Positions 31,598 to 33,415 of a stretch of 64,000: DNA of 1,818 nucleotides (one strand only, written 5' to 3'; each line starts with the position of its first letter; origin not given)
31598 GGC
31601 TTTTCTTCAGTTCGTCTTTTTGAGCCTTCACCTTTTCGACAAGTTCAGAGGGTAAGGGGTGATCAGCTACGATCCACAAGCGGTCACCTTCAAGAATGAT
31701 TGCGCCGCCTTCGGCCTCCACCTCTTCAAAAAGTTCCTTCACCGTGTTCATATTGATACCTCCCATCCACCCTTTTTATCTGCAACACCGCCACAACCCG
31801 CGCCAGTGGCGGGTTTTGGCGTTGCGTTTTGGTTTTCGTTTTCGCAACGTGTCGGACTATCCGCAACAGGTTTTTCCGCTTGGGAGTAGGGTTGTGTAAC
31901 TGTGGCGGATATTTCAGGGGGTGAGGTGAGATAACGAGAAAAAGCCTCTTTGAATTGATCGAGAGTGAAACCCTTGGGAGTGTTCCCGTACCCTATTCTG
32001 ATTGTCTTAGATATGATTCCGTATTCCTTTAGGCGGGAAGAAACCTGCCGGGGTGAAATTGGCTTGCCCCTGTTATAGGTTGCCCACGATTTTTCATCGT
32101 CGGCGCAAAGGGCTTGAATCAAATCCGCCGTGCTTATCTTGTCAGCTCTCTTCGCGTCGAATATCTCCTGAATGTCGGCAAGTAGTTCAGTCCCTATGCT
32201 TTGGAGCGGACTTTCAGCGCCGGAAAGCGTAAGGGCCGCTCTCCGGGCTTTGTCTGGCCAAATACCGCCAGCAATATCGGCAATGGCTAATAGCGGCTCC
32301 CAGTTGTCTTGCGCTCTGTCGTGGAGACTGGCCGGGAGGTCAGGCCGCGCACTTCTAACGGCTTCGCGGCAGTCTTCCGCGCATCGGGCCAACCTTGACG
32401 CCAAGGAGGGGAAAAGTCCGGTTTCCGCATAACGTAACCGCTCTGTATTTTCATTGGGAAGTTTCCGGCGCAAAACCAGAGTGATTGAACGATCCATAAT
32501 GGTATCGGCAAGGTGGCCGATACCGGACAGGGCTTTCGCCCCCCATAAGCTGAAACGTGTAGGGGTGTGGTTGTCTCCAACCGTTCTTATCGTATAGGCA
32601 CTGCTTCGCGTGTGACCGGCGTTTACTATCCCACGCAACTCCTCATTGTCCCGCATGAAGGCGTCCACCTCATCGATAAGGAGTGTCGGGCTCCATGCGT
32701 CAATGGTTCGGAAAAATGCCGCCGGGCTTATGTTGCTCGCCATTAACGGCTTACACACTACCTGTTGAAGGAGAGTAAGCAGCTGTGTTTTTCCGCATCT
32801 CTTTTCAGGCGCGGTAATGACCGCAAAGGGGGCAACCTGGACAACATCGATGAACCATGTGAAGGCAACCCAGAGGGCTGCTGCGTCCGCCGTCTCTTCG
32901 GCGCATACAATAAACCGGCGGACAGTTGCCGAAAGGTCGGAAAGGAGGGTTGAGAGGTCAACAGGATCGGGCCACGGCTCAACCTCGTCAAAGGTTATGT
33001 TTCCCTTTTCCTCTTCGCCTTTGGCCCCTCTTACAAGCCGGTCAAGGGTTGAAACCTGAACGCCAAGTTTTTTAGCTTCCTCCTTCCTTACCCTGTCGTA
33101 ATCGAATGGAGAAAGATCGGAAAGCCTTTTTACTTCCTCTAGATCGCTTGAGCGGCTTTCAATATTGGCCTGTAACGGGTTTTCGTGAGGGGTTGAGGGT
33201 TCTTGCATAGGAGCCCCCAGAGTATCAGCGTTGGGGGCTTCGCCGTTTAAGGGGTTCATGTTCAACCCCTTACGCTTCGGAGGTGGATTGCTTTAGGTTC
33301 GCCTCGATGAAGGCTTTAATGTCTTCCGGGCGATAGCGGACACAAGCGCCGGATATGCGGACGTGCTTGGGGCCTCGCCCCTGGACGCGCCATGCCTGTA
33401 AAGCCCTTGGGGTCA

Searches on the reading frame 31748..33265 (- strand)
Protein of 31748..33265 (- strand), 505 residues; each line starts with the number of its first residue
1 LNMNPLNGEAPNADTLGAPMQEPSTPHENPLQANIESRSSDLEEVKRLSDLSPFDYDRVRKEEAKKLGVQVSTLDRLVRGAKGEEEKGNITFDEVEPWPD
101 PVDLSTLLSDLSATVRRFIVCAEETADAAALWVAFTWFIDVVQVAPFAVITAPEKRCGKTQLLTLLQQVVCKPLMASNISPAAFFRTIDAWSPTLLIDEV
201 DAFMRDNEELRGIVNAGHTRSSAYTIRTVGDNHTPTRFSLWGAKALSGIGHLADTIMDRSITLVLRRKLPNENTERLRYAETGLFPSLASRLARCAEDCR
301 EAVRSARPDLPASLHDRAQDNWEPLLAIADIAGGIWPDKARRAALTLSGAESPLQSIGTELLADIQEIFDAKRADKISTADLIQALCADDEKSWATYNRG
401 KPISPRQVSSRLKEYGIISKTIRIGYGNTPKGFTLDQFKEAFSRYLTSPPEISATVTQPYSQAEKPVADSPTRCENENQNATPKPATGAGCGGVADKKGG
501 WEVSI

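Call 6: search_protein_families(library=pfam, proteins=[window:31748-33265:-], max_evalue=0.1)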
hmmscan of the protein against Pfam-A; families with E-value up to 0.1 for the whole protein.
window:31748-33265:- (505 aa): 1 family
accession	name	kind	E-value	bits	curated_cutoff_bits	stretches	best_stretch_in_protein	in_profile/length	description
PF12307.13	DUF3631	-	1.7e-49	168.9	24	1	265-445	2-182/182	Protein of unknown function (DUF3631)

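Call 7: search_protein_families(library=phrogs, proteins=[window:31748-33265:-], max_evalue=0.1)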
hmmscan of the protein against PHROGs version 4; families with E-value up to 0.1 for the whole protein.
window:31748-33265:- (505 aa): 0 families

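Call 8: search_protein_families(library=ncbifam, proteins=[window:31748-33265:-], max_evalue=0.1)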
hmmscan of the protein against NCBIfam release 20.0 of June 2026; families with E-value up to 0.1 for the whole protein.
window:31748-33265:- (505 aa): 0 families

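Call 9: search_protein_families(library=padloc, proteins=[window:31748-33265:-], max_evalue=0.1)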
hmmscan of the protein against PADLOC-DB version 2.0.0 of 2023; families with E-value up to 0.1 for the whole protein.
window:31748-33265:- (505 aa): 0 families

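Call 11: find_homologous_proteins(query=window:31748-33265:-)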
Query window:31748-33265:- (505 aa): 5228 proteins with E <= 0.001 among 8000 candidates; the best 120 are listed.
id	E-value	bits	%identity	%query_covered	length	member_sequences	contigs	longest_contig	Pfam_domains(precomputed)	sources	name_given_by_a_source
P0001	0.0e+0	1137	100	100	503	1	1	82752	PF12307.14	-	-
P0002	2.6e-220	751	69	96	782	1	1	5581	PF12307.14,PF13662.13,PF13362.13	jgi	jgi:putative DNA primase/helicase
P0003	8.2e-204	696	67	93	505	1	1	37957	PF12307.14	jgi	jgi:putative DNA primase/helicase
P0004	2.6e-199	681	65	90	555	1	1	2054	PF12307.14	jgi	jgi:putative DNA primase/helicase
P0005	8.9e-199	680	65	95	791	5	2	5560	PF12307.14,PF13662.13,PF13362.13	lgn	-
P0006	1.7e-197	675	63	96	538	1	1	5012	PF12307.14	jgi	-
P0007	2.9e-197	675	64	95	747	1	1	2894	PF12307.14,PF13662.13,PF13362.13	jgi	-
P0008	6.5e-197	673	64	94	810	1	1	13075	PF12307.14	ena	-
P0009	3.8e-196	671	66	92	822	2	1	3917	PF12307.14,PF08707.17,PF13362.13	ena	-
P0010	4.2e-196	671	65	92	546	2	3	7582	PF12307.14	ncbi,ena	-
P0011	4.8e-196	671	66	92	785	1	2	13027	PF12307.14,PF13662.13,PF13362.13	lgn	-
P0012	5.8e-196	670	63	97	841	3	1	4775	PF12307.14,PF08707.17,PF13362.13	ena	-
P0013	9.3e-196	670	65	91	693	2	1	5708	PF12307.14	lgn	-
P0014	1.7e-195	669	63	94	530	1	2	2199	PF12307.14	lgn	-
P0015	2.7e-195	668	66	90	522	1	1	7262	PF12307.14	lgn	-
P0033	2.7e-190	652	65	90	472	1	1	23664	PF12307.14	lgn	-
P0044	7.6e-189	647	63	91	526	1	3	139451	PF12307.14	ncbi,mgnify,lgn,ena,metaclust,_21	mgnify:CR=1 FL=1|metaclust:\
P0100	6.8e-183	627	62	92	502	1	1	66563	PF12307.14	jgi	jgi:putative DNA primase/helicase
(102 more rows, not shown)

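Call 13: find_encoding_contigs(protein=P0002, flank=10000, max_places=4)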
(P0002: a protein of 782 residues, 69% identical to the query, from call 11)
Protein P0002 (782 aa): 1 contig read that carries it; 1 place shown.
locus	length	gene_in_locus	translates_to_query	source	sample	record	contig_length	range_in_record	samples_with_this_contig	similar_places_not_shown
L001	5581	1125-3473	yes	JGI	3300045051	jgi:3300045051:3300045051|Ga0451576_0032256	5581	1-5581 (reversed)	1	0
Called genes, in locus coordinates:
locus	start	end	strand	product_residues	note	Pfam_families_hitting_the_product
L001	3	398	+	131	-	?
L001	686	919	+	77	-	-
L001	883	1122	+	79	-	-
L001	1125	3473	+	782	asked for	PF13362:Toprim_3, PF13662:Toprim_4, PF12307:DUF3631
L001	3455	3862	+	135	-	-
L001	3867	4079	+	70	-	-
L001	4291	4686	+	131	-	-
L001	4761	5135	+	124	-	PF18602:Rap1a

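Call 14: find_encoding_contigs(protein=P0003, flank=10000, max_places=4)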
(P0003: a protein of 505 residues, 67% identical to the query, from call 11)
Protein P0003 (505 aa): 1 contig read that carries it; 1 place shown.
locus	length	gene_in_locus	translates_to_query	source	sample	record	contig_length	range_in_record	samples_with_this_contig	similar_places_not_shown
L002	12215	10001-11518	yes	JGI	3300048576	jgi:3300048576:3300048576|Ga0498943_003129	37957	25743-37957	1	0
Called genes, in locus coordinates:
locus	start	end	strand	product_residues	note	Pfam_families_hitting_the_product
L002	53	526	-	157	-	PF00436:SSB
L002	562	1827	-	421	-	PF07690:MFS_1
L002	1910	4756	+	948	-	PF00005:ABC_tran (faint), PF02463:SMC_N (faint), PF13191:AAA_16 (faint), PF13304:AAA_21 (faint), PF13401:AAA_22 (faint), PF13476:AAA_23 (faint), PF17760:UvrA_inter, PF17755:UvrA_DNA-bind, +3 more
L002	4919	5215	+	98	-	PF00216:Bac_DNA_binding, PF18291:HU-HIG (weak)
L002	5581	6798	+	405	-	PF13356:Arm-DNA-bind_3, PF22022:Phage_int_M, PF00589:Phage_integrase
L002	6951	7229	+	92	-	PF05015:HigB-like_toxin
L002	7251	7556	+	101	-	PF01381:HTH_3, PF13560:HTH_31 (weak)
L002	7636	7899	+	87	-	-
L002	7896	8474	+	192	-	-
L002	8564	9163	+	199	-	-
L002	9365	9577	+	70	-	PF05930:Phage_AlpA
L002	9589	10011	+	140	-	-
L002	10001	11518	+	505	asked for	PF12307:DUF3631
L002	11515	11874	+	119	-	-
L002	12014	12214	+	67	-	?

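Call 23: search_solved_structures(query=window:31748-33265:-, max_evalue=1)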
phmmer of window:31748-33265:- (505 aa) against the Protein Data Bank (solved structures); distinct sequences matched with E-value up to 1: 0.

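Call 40: find_encoding_contigs(protein=P0044, flank=8000, max_places=2)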
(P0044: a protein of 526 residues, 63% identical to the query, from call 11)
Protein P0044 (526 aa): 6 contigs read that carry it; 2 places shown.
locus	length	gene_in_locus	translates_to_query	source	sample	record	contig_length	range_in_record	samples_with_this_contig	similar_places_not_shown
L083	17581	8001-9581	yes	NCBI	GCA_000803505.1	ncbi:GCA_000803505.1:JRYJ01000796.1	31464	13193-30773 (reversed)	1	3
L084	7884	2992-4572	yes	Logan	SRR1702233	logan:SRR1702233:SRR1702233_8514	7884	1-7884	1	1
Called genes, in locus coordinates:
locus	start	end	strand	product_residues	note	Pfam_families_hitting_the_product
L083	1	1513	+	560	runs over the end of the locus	PF00474:SSF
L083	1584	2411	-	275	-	-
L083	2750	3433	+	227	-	PF00072:Response_reg, PF00486:Trans_reg_C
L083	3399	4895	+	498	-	PF08521:2CSK_N, PF26769:HAMP_PhoQ, PF00512:HisKA, PF13581:HATPase_c_2 (faint), PF02518:HATPase_c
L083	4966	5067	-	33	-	-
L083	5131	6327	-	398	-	PF00589:Phage_integrase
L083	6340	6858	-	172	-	-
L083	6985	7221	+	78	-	PF12728:HTH_17 (weak)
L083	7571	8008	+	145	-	PF01807:Zn_ribbon_DnaG (faint)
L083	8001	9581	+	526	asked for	PF12307:DUF3631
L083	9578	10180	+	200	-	-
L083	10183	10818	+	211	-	-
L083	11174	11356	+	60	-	-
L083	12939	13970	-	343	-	PF03372:Exo_endo_phos, PF19580:Exo_endo_phos_3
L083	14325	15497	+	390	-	PF01058:Oxidored_q6, PF14720:NiFe_hyd_SSU_C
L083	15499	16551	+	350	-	PF13187:Fer4_9 (faint), PF14697:Fer4_21 (faint), PF13237:Fer4_10 (weak), PF13247:Fer4_11, PF12838:Fer4_7, PF00037:Fer4 (weak), PF12797:Fer4_2 (weak), PF12837:Fer4_6 (weak)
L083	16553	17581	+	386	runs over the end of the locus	PF03916:NrfD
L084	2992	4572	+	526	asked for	PF12307:DUF3631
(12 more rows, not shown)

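Call 41: find_encoding_contigs(protein=P0100, flank=8000, max_places=2)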
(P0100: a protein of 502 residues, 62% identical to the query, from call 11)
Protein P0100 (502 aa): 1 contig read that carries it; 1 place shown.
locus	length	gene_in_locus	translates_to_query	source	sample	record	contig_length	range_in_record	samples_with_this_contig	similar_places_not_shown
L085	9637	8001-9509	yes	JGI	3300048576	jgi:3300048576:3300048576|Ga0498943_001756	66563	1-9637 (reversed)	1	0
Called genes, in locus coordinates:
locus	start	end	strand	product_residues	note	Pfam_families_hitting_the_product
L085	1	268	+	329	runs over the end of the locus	PF04216:FdhE_N, PF24859:FdhE_central, PF24860:FdhE_C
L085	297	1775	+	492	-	PF12390:Se-cys_synth_N, PF03841:SelA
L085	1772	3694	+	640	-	PF00009:GTP_EFTU, PF03144:GTP_EFTU_D2, PF25461:Beta-barrel_SelB, PF09106:WHD_2nd_SelB, PF21214:WHD_2nd_SelB_bact, PF09107:WHD_3rd_SelB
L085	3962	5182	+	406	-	PF13356:Arm-DNA-bind_3, PF22022:Phage_int_M, PF00589:Phage_integrase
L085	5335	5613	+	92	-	PF05015:HigB-like_toxin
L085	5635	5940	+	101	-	PF13560:HTH_31 (weak), PF01381:HTH_3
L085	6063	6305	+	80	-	-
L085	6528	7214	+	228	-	PF19924:DUF6387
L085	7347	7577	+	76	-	PF05930:Phage_AlpA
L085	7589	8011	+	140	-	PF01807:Zn_ribbon_DnaG (faint)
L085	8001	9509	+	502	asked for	PF12307:DUF3631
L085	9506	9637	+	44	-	?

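Call 42: find_encoding_contigs(protein=P0033, flank=8000, max_places=2)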
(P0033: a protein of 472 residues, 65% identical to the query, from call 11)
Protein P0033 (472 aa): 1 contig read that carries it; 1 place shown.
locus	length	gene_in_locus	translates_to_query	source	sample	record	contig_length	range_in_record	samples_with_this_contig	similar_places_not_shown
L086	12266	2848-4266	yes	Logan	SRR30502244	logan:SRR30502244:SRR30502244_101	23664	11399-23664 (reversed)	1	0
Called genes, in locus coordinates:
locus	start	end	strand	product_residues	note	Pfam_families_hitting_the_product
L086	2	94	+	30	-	?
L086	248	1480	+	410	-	PF13356:Arm-DNA-bind_3, PF22022:Phage_int_M, PF00589:Phage_integrase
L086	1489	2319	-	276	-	-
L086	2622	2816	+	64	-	PF05930:Phage_AlpA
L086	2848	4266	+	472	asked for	PF12307:DUF3631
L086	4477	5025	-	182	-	PF00383:dCMP_cyt_deam_1, PF14437:MafB19-deam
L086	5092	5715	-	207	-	-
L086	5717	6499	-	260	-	-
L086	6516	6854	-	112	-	PF00293:NUDIX (weak)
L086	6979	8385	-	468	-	-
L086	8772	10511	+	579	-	-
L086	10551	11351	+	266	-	PF08668:HDOD, PF01966:HD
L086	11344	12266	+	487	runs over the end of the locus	PF08668:HDOD, PF01966:HD, PF01590:GAF, PF13185:GAF_2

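Call 43: find_related_loci(query=A2, collection=viral_contigs, flank=8000)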
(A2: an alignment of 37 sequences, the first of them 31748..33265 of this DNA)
Query A2 (505 aa) in viral_contigs; peptide patterns used: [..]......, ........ (x = any residue, [..] = any of these).
57 stretches matched a pattern; 26 encode a relative of the query (tblastn E <= 1e-3); 26 distinct loci.
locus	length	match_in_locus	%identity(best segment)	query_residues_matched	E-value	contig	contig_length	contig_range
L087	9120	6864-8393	53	27-497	5e-166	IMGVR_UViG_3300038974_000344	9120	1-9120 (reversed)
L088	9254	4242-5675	48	28-494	8e-139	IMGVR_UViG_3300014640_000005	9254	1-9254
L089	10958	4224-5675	49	24-497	1e-135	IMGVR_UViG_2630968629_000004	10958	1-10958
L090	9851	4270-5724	47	24-497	6e-132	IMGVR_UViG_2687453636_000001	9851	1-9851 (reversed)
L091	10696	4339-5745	43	44-499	3e-114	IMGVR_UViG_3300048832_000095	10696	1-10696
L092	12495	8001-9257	43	39-447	2e-104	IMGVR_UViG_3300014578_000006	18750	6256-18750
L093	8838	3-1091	44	119-476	1e-86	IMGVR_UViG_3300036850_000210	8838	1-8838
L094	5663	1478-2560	41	100-458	8e-79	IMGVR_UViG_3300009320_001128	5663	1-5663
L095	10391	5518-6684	41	105-490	5e-71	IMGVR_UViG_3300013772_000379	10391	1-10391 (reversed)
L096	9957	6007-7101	40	107-467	2e-64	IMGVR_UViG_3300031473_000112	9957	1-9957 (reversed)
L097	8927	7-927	40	150-448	9e-64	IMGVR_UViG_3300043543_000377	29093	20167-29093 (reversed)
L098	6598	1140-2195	38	102-446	6e-63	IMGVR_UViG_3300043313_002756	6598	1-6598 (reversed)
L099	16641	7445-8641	36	94-485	8e-59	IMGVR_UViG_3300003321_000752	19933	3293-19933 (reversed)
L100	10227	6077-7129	39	100-446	4e-58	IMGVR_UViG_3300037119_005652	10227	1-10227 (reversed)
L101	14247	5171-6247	38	101-445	4e-57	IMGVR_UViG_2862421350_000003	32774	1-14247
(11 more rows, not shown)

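Call 44: predict_structure(alignment_id=A2)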
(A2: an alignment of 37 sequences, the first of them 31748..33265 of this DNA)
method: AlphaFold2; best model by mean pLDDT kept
length: 505 residues; sequences in the alignment: 37
mean_pLDDT: 60.8   pTM: 0.41
mean pLDDT of the five models: 60.8, 60.6, 59.3, 58.8, 57.2
residues with pLDDT >= 90: 80; 70-90: 142; 50-70: 51; < 50: 232
segments of 3 or more residues with pLDDT < 50: 1-33, 85-93, 141-158, 172-279, 351-357, 449-505
pLDDT, mean of each block of 10 residues (from residue 1): 35 34 32 55 89 87 91 87 51 70 94 77 81 78 44 46 60 38 31 32 43 36 29 37 31 33 38 40 80 88 85 68 88 94 76 51 89 91 87 69 82 84 85 91 69 39 34 32 38 32 34
secondary structure, 60 per line:
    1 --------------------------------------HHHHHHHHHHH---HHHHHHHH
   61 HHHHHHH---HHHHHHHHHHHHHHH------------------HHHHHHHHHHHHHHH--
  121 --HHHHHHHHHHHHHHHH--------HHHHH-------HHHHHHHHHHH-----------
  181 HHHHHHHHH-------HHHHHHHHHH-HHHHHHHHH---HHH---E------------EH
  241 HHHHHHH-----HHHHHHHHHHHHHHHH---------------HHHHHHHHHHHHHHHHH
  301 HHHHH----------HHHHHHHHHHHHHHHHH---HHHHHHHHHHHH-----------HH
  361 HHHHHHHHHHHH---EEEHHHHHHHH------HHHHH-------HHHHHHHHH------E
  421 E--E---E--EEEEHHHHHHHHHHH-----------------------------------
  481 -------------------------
elements in order: H39-49 H53-67 H71-85 H104-118 H123-138 H147-151 H159-169 H181-189 H197-206 H208-216 H240-247 H253-268 H284-305 H316-332 H336-347 H359-372 E376-378 H379-386 H393-397 H405-413 E431-434 H435-445

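Call 45: search_solved_structures(query=A2, max_evalue=10)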
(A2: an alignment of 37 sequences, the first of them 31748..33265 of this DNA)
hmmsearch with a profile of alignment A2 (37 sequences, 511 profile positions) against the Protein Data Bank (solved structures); distinct sequences matched with E-value up to 10: 0.
